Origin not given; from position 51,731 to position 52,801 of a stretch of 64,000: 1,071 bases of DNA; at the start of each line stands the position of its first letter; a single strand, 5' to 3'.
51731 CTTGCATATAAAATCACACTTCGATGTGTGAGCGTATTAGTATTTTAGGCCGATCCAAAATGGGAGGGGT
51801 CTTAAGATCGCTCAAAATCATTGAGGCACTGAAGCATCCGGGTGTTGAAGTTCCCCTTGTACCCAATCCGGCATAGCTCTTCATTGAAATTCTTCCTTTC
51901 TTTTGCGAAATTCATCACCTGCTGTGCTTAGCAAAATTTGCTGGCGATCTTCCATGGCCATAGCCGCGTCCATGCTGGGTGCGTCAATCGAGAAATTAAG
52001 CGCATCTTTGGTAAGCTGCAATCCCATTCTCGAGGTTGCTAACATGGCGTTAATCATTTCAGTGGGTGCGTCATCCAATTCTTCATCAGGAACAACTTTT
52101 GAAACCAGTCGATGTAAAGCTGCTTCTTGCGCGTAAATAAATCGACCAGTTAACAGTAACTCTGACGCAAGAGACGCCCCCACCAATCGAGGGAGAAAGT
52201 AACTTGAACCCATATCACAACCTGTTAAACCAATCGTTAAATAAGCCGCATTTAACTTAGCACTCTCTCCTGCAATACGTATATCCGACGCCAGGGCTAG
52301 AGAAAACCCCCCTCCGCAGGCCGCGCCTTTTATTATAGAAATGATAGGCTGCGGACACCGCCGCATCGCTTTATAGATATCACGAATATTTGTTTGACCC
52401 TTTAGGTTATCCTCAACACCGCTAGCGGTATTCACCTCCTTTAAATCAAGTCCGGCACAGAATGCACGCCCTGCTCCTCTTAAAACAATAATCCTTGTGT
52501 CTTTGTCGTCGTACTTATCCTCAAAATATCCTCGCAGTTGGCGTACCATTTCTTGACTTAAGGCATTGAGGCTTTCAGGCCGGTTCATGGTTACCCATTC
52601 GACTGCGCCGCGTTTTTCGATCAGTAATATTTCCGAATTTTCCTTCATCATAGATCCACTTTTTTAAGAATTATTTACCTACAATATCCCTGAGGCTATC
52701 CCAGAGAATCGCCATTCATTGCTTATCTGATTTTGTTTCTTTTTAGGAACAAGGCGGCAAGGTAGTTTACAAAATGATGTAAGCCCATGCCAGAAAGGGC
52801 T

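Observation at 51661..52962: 116-nt regulatory region duplicated in inverted orientation around a single crotonase gene, carrying an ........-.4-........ palindrome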

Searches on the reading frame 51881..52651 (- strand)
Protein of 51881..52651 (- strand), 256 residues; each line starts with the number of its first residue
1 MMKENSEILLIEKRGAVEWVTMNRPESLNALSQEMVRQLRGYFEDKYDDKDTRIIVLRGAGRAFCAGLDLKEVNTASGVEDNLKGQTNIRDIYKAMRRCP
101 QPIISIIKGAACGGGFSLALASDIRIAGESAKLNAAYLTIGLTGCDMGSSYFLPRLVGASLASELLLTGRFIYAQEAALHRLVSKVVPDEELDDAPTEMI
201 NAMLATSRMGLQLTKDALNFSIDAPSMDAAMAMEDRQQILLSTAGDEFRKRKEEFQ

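Call 8: search_protein_families(library=pfam, proteins=[window:51881-52651:-])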
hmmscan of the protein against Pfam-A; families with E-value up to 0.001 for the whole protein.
window:51881-52651:- (256 aa): 2 families
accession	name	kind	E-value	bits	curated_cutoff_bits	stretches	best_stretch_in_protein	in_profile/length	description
PF00378.25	ECH_1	-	2.4e-48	165.1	27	1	13-235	2-221/251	Enoyl-CoA hydratase/isomerase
PF16113.10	ECH_2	-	2.1e-36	126.6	27.2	1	18-205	2-190/335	Enoyl-CoA hydratase/isomerase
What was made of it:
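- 51881..52651 (-): Crotonase (enoyl-CoA hydratase/isomerase family) gene enclosed by the two copies. Pfam ECH_1, E 2e-48 (call 8).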

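Call 10: find_encoding_contigs(protein=window:51881-52651:-, flank=10000, max_places=10)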
Protein window:51881-52651:- (256 aa): no gene with exactly this product is on record in the collection.

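Call 13: find_homologous_proteins(query=window:51881-52651:-)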
Query window:51881-52651:- (256 aa): 7994 proteins with E <= 0.001 among 8000 candidates; the best 120 are listed.
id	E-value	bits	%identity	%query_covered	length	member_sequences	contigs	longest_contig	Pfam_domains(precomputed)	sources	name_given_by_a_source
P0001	1.2e-161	554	100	100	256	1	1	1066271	PF00378.26,PF16113.11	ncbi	ncbi:MAG: enoyl-CoA hydratase/isomerase family protein [Pseudomonadales bacterium]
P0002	3.9e-143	493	88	100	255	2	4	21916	PF00378.26,PF16113.11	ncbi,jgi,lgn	ncbi:MAG: enoyl-CoA hydratase/carnithine racemase [Oceanicoccus sp.]|jgi:enoyl-CoA hydratase/carnith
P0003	3.9e-142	490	88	100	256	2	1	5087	PF00378.26,PF16113.11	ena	-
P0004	1.5e-141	488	88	100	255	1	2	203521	PF00378.26,PF16113.11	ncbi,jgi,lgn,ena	-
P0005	1.3e-126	439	79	100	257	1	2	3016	PF00378.26,PF16113.11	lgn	-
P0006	1.2e-125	436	77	100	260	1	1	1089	PF00378.26,PF16113.11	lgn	-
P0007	1.4e-125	436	81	98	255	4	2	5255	PF00378.26,PF16113.11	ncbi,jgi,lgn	ncbi:MAG: enoyl-CoA hydratase/carnithine racemase [Paraglaciecola psychrophila]|jgi:enoyl-CoA hydrat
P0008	1.4e-120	419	75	100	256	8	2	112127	PF00378.26,PF16113.11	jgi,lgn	jgi:enoyl-CoA hydratase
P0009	1.1e-118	413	75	100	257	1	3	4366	PF00378.26,PF16113.11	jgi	-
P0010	2.8e-118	412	75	98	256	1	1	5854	PF00378.26,PF16113.11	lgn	-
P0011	1.2e-116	406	74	100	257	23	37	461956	PF00378.26,PF16113.11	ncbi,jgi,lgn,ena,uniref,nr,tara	ncbi:Enoyl-CoA hydratase/isomerase [marine gamma proteobacterium HTCC2143]|jgi:enoyl-CoA hydratase/c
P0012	2.7e-116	405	73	100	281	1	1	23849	PF00378.26,PF16113.11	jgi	jgi:enoyl-CoA hydratase/carnithine racemase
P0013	8.5e-116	403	73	100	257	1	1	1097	PF00378.26,PF16113.11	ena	-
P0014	1.6e-115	403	72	100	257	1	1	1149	PF00378.26,PF16113.11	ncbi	-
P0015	2.1e-111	389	70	100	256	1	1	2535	PF00378.26,PF16113.11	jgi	jgi:enoyl-CoA hydratase/carnithine racemase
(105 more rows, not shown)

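Call 14: find_encoding_contigs(protein=P0004, flank=6000, max_places=4)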
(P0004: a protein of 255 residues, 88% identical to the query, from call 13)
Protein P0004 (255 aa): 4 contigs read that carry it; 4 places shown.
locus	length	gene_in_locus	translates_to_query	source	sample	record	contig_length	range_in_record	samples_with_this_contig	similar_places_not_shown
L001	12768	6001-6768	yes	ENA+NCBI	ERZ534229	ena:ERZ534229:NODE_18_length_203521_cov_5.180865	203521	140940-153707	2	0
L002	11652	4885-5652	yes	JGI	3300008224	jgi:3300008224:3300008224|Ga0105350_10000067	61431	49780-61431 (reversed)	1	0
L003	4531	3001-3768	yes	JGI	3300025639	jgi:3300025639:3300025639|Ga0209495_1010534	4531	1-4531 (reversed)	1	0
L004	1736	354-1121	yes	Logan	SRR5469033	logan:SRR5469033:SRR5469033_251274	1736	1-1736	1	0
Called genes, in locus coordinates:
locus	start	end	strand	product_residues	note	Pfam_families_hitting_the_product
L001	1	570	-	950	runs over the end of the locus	PF07696:7TMR-DISMED2, PF07695:7TMR-DISM_7TM, PF00512:HisKA, PF02518:HATPase_c, PF00072:Response_reg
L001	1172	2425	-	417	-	PF07690:MFS_1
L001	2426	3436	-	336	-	PF00044:Gp_dh_N, PF02800:Gp_dh_C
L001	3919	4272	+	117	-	PF01022:HTH_5, PF12802:MarR_2 (weak), PF01978:TrmB (weak)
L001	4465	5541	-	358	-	PF21088:MS_channel_1st (weak), PF00924:MS_channel_2nd, PF21082:MS_channel_3rd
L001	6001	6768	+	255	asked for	PF00378:ECH_1, PF16113:ECH_2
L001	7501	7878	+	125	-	-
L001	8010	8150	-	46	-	-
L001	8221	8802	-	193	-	PF20349:DUF6644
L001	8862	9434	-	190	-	PF20349:DUF6644 (weak)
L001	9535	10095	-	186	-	-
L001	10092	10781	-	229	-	PF13795:HupE_UreJ_2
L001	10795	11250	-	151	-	-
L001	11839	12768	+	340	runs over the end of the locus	PF04909:Amidohydro_2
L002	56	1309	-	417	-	PF07690:MFS_1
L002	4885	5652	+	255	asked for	PF00378:ECH_1, PF16113:ECH_2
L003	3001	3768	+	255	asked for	PF00378:ECH_1, PF16113:ECH_2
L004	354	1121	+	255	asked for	PF00378:ECH_1, PF16113:ECH_2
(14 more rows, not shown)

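Call 15: find_encoding_contigs(protein=P0002, flank=6000, max_places=4)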
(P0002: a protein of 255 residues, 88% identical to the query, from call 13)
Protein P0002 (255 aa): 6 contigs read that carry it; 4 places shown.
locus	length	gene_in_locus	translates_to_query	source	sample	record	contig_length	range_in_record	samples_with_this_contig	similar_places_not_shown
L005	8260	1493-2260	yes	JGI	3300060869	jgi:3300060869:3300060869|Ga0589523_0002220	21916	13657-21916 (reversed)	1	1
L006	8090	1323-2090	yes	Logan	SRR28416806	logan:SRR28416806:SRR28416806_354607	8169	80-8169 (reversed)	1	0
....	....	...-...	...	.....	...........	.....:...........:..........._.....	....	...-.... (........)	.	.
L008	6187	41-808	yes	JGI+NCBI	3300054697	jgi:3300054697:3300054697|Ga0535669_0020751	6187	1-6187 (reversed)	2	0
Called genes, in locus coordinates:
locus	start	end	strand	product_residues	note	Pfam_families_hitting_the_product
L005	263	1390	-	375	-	PF16884:ADH_N_2, PF00107:ADH_zinc_N, PF13602:ADH_zinc_N_2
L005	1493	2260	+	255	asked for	PF00378:ECH_1, PF16113:ECH_2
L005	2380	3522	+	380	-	PF00441:Acyl-CoA_dh_1, PF08028:Acyl-CoA_dh_2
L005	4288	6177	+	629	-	PF00884:Sulfatase, PF01663:Phosphodiest (weak), PF02995:DUF229 (weak)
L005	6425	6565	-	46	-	-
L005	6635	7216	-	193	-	PF20349:DUF6644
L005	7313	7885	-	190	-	PF20349:DUF6644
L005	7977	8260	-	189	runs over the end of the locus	-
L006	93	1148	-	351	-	PF16884:ADH_N_2, PF00107:ADH_zinc_N, PF13602:ADH_zinc_N_2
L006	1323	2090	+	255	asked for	PF00378:ECH_1, PF16113:ECH_2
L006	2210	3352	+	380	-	PF00441:Acyl-CoA_dh_1, PF08028:Acyl-CoA_dh_2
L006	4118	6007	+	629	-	PF02995:DUF229 (faint), PF00884:Sulfatase, PF01663:Phosphodiest (weak)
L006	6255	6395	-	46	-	-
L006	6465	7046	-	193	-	PF20349:DUF6644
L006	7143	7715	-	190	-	PF20349:DUF6644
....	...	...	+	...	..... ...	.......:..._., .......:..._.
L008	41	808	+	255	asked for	PF00378:ECH_1, PF16113:ECH_2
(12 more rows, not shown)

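Call 16: find_encoding_contigs(protein=P0011, flank=6000, max_places=4)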
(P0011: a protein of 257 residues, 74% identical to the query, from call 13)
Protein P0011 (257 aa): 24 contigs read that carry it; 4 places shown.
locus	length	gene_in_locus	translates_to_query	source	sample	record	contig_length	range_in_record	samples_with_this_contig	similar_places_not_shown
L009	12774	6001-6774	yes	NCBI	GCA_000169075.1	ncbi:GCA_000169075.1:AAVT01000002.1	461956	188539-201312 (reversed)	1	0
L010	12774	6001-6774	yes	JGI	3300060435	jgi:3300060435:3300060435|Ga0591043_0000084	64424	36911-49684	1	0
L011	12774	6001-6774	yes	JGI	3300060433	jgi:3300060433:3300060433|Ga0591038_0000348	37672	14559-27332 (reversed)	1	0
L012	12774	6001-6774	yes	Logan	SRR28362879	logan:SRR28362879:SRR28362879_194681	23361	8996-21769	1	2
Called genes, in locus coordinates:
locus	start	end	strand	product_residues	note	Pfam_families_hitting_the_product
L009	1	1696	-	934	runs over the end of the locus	PF12705:PDDEXK_1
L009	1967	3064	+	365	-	PF00793:DAHP_synth_1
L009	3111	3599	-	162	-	PF13671:AAA_33 (weak), PF01202:SKI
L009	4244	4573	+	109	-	PF02028:BCCT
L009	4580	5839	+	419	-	PF02028:BCCT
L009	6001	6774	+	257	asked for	PF00378:ECH_1, PF16113:ECH_2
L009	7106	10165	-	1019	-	PF02463:SMC_N (faint), PF13476:AAA_23, PF13514:AAA_27 (weak), PF13555:AAA_29 (weak), PF13558:SbcC_Walker_B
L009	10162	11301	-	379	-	PF00149:Metallophos, PF12850:Metallophos_2 (weak), PF12320:SbcD_C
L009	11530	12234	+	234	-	PF03591:AzlC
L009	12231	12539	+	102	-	PF05437:AzlD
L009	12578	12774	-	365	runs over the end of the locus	PF11017:DUF2855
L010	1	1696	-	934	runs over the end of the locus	PF12705:PDDEXK_1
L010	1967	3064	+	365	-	PF00793:DAHP_synth_1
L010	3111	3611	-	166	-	PF13671:AAA_33 (weak), PF01202:SKI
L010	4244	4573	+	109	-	PF02028:BCCT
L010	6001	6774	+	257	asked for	PF00378:ECH_1, PF16113:ECH_2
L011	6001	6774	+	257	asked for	PF00378:ECH_1, PF16113:ECH_2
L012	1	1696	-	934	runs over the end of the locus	PF12705:PDDEXK_1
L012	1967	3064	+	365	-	PF00793:DAHP_synth_1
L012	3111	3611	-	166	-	PF13671:AAA_33 (weak), PF01202:SKI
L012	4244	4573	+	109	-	PF02028:BCCT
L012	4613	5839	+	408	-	PF02028:BCCT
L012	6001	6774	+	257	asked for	PF00378:ECH_1, PF16113:ECH_2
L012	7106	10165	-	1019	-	PF02463:SMC_N (faint), PF13476:AAA_23, PF13514:AAA_27 (weak), PF13555:AAA_29 (weak), PF13558:SbcC_Walker_B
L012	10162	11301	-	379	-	PF00149:Metallophos, PF12850:Metallophos_2 (weak), PF12320:SbcD_C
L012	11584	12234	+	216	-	PF03591:AzlC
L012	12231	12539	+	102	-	PF05437:AzlD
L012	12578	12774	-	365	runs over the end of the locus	PF11017:DUF2855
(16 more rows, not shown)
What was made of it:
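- The crotonase's closest orthologues (88% and 74% identical) lie in three different genomic contexts (calls 14-16).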

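Call 56: search_protein_families(library=ncbifam, proteins=[window:51881-52651:-])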
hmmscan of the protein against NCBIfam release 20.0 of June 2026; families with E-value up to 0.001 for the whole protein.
window:51881-52651:- (256 aa): 73 families (the best 25 are shown)
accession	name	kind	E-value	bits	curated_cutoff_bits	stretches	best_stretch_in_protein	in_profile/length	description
NF004519.0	PRK05864.1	equivalog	5.2e-54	183.4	337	1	5-248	8-257/276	enoyl-CoA hydratase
NF006107.0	PRK08258.1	equivalog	5.8e-51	173.4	330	1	7-250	17-261/277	enoyl-CoA hydratase family protein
NF004840.0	PRK06190.1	equivalog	6.1e-50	170.2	253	1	6-252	3-248/260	enoyl-CoA hydratase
NF051848.1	EnCoAHydtEchA19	equivalog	3.4e-46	157.9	400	1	10-242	3-236/258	enoyl-CoA hydratase EchA19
NF006699.0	PRK09245.1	subfamily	1.4e-45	155.7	354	1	6-244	2-245/266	crotonase/enoyl-CoA hydratase family protein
NF004525.0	PRK05870.1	equivalog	1.5e-43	149.5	285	1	8-253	4-244/249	enoyl-CoA hydratase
NF005802.0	PRK07657.1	equivalog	2.8e-42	145.1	363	1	14-235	11-230/260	enoyl-CoA hydratase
NF004857.0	PRK06210.1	equivalog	2.9e-42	145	341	1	4-204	6-214/275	enoyl-CoA hydratase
NF005864.0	PRK07799.1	equivalog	1.5e-41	142.3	316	1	4-217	5-219/266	crotonase/enoyl-CoA hydratase family protein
NF004475.0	PRK05809.1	subfamily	1.8e-41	142.4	394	1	9-236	6-231/260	short-chain-enoyl-CoA hydratase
NF006109.0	PRK08260.1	subfamily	2e-41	142.2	320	1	12-244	9-257/296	enoyl-CoA hydratase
NF006007.0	PRK08138.1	subfamily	3.3e-41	141.4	355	1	3-244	3-240/261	enoyl-CoA hydratase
TIGR02280.1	PaaB1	equivalog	7.2e-41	140.4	345.15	1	10-239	2-230/256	2-(1,2-epoxy-1,2-dihydrophenyl)acetyl-CoA isomerase PaaG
NF006008.0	PRK08139.1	equivalog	5.1e-40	137.7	313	1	3-224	7-226/266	enoyl-CoA hydratase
NF042430.2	EnCoAhydt_DpgD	equivalog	2.6e-39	135.2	400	1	12-232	2-226/258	enoyl-CoA-hydratase DpgD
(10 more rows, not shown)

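Call 66: list_cluster_members(proteins=[P0001])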
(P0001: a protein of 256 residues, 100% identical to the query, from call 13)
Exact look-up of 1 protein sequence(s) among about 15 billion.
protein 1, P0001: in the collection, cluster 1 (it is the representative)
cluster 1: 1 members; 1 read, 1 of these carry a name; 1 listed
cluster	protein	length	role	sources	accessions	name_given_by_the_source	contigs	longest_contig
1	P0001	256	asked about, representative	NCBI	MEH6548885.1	MAG: enoyl-CoA hydratase/isomerase family protein [Pseudomonadales bacterium]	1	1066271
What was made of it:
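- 51881..52651 (-): 100% identical to NCBI MEH6548885.1, from a Pseudomonadales MAG (calls 13, 66).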
